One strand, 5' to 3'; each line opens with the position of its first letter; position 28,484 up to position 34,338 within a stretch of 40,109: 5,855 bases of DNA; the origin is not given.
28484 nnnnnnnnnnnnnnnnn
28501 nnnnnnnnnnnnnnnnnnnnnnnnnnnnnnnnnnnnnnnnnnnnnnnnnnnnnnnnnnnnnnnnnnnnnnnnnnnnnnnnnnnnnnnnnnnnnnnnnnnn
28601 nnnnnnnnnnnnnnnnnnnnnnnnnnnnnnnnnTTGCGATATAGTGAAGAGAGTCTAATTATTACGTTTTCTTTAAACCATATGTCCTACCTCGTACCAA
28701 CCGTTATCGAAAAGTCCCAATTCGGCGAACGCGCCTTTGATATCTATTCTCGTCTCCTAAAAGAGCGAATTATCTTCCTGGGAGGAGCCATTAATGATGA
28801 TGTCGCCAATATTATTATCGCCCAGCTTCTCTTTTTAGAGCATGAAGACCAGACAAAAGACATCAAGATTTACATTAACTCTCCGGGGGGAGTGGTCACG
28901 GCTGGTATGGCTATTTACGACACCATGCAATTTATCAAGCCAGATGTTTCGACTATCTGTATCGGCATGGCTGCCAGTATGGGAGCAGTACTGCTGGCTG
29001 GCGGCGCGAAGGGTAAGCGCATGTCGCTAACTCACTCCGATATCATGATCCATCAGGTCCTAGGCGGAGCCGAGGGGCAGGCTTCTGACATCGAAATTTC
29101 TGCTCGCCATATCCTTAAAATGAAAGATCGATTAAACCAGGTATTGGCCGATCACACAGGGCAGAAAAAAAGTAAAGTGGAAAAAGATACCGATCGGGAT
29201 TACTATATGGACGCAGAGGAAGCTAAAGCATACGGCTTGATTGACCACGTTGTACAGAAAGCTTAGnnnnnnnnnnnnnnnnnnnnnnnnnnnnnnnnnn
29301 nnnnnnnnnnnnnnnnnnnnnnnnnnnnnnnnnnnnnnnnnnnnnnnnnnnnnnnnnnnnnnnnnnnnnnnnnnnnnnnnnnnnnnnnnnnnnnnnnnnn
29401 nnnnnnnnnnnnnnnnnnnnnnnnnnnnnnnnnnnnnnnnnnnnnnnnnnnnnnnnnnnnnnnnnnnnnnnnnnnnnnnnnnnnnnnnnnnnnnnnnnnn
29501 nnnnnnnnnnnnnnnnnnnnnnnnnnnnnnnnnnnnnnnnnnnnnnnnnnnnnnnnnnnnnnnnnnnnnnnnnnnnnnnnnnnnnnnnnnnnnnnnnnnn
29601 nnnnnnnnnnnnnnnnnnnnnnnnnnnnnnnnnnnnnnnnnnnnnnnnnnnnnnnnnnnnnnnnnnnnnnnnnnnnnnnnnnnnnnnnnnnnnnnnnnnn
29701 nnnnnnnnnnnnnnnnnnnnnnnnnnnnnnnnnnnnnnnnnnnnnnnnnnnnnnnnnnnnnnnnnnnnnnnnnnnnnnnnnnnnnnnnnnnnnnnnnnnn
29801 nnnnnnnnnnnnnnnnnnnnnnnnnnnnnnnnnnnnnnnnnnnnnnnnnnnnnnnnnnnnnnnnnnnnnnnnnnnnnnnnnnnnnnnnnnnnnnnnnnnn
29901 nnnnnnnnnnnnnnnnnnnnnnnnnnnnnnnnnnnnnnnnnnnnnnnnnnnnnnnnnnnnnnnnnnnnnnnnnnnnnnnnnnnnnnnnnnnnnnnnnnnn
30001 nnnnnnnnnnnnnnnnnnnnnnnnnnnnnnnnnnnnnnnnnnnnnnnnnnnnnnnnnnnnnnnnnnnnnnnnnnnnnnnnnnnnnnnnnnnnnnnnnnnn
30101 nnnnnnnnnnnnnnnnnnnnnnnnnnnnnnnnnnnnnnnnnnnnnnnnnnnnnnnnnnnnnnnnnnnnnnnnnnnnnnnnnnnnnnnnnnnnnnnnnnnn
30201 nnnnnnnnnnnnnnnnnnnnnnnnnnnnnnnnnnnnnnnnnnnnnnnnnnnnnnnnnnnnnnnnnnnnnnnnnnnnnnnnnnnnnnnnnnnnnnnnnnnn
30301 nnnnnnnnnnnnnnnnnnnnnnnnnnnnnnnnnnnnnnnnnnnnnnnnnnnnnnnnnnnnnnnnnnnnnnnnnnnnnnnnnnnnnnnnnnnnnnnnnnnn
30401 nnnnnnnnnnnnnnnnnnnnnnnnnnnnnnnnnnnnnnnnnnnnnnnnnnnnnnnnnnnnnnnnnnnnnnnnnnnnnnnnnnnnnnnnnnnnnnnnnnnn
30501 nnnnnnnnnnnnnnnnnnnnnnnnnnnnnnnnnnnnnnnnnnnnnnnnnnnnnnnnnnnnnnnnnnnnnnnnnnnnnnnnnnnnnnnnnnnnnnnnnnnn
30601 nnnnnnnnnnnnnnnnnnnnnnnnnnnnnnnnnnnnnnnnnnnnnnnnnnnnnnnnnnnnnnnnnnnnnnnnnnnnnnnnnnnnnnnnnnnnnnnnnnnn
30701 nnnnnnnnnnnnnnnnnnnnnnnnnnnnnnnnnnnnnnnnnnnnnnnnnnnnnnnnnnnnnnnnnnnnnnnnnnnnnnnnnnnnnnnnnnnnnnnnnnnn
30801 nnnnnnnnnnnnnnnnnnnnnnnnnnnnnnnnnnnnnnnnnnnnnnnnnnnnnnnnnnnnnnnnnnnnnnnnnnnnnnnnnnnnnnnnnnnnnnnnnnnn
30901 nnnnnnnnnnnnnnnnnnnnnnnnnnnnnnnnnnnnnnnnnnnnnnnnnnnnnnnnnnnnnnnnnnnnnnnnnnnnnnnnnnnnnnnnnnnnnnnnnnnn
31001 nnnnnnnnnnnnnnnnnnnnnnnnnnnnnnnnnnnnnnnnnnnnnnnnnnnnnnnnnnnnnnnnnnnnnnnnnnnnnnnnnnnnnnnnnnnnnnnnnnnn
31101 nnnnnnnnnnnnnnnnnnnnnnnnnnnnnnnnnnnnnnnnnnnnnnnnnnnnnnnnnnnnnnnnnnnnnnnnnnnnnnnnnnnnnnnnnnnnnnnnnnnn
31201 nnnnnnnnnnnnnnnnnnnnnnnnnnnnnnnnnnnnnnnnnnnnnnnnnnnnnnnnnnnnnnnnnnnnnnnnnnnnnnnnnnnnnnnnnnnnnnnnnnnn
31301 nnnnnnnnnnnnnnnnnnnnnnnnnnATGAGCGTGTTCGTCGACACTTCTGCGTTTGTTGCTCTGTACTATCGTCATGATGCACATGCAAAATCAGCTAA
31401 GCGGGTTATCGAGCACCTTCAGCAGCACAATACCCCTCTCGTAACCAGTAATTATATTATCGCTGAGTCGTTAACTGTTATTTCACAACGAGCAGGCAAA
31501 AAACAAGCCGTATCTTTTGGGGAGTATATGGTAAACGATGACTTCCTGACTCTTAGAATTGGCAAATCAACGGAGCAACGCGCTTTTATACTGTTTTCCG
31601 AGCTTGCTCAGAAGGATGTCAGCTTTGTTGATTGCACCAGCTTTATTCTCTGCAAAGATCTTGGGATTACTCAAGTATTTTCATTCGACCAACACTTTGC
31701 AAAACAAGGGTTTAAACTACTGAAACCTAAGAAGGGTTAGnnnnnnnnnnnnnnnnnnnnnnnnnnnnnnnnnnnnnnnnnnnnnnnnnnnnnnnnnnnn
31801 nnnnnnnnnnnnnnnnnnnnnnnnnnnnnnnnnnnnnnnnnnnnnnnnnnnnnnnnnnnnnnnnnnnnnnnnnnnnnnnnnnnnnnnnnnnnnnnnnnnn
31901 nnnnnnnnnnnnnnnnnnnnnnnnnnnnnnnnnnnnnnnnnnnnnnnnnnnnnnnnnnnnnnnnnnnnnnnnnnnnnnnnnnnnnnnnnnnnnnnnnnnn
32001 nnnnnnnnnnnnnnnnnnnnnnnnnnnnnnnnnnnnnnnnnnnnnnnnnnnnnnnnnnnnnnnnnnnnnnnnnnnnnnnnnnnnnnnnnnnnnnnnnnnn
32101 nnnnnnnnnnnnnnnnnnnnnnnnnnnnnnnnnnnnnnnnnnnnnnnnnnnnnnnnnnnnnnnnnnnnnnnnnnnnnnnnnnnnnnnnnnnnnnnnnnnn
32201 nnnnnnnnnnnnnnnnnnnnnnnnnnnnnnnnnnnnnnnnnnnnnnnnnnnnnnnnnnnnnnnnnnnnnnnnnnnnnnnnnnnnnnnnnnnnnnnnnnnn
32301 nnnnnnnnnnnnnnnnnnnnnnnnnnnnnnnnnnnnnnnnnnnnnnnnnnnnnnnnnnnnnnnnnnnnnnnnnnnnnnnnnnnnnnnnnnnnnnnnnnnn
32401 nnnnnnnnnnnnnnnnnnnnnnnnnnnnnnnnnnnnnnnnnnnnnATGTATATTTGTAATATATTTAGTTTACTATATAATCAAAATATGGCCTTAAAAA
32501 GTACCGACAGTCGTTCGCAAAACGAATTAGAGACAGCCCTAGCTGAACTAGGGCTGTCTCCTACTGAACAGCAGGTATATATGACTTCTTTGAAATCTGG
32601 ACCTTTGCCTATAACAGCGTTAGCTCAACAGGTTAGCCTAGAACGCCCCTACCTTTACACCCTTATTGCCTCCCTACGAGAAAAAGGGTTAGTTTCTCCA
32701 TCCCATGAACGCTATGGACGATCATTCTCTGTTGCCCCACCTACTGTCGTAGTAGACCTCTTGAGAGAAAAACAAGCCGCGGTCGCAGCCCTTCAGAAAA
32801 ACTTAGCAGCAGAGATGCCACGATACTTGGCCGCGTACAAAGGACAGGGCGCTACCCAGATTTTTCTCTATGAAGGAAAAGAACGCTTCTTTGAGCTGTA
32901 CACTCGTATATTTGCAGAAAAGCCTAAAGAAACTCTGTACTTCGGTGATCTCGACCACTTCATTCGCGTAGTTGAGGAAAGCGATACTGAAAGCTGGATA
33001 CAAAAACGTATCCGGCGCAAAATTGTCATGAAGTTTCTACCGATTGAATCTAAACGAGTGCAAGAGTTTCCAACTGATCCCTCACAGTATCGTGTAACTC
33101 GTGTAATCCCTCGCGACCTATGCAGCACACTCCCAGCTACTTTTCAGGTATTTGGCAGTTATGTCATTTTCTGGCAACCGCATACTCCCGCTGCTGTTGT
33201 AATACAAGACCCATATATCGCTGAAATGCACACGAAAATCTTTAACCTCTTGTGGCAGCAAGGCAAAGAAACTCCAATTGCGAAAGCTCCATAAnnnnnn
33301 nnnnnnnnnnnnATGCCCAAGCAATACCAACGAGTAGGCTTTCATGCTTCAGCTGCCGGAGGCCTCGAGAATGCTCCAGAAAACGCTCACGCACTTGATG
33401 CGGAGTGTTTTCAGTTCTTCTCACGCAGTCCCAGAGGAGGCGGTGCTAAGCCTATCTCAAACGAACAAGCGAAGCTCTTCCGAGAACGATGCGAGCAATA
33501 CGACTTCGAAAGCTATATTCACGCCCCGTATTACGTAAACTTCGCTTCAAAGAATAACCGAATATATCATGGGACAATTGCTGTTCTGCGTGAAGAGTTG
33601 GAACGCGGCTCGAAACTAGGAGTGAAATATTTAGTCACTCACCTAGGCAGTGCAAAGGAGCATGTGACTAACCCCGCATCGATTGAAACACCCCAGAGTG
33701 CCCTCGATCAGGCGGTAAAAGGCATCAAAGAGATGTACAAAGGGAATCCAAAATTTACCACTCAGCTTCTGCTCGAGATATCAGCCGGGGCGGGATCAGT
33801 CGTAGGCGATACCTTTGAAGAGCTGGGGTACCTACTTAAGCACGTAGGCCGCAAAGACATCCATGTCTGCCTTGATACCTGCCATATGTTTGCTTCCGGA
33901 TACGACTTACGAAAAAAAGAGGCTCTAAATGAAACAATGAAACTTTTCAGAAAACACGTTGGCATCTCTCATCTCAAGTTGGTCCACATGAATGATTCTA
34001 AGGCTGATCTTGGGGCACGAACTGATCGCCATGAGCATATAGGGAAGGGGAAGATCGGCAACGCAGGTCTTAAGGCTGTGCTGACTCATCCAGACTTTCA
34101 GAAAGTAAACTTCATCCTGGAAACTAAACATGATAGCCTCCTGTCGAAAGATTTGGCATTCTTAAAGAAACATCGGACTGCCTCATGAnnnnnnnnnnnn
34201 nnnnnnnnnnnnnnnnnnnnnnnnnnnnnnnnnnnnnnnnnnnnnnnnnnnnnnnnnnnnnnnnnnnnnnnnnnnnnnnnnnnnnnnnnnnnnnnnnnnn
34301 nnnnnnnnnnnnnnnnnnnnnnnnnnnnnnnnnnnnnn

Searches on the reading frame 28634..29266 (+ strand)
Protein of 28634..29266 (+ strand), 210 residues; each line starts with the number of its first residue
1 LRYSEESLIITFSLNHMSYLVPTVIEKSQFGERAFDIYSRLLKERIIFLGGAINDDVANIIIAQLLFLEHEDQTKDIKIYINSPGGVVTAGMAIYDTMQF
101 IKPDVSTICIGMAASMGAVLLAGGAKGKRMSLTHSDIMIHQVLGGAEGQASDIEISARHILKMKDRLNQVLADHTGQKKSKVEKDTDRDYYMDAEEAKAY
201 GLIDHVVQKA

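Call 6: search_protein_families(library=pfam, proteins=[window:28634-29266:+], max_evalue=0.001)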
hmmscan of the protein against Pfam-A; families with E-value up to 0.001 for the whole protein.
window:28634-29266:+ (210 aa): 1 family
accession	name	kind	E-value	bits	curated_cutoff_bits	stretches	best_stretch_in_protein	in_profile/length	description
PF00574.28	CLP_protease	-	2.4e-85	285.4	20.2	1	31-209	3-181/182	Clp protease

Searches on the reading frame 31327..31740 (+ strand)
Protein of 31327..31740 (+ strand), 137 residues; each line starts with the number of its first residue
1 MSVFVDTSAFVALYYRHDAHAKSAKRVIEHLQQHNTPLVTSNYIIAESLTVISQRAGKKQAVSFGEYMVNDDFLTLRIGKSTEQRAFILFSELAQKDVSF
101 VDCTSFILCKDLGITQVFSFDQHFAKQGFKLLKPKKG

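Call 6: search_protein_families(library=pfam, proteins=[window:31327-31740:+], max_evalue=0.001)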
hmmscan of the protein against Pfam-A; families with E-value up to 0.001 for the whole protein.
window:31327-31740:+ (137 aa): 2 families
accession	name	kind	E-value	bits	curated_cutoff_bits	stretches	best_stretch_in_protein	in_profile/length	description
PF01850.27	PIN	-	1.5e-12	48.6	23.6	1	3-129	1-119/120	PIN domain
PF13470.12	PIN_3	-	0.00055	21.2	27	1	3-66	2-65/115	PIN domain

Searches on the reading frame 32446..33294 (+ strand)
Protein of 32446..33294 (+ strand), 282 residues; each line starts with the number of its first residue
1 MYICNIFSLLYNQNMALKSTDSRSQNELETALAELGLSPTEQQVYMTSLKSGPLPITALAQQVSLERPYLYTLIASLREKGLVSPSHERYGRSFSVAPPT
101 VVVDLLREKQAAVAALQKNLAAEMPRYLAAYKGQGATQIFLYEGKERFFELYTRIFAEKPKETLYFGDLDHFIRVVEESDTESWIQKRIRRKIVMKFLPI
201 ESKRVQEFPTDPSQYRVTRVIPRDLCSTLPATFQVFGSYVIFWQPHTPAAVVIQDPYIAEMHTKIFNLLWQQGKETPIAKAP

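Call 7: search_protein_families(library=pfam, proteins=[window:32446-33294:+], max_evalue=0.001)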
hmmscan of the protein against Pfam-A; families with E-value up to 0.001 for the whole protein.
window:32446-33294:+ (282 aa): 1 family
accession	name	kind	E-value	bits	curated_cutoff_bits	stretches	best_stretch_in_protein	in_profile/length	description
PF01978.25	TrmB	-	5.8e-09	36.1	25.6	1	32-90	1-59/68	Sugar-specific transcriptional regulator TrmB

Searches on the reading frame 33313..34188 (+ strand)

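Call 7: search_protein_families(library=pfam, proteins=[window:33313-34188:+], max_evalue=0.001)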
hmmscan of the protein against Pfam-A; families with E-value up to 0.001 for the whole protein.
window:33313-34188:+ (291 aa): 1 family
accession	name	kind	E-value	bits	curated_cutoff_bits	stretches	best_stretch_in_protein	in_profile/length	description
PF01261.30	AP_endonuc_2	-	1.6e-44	152.9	31.1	1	23-286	2-248/249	Xylose isomerase-like TIM barrel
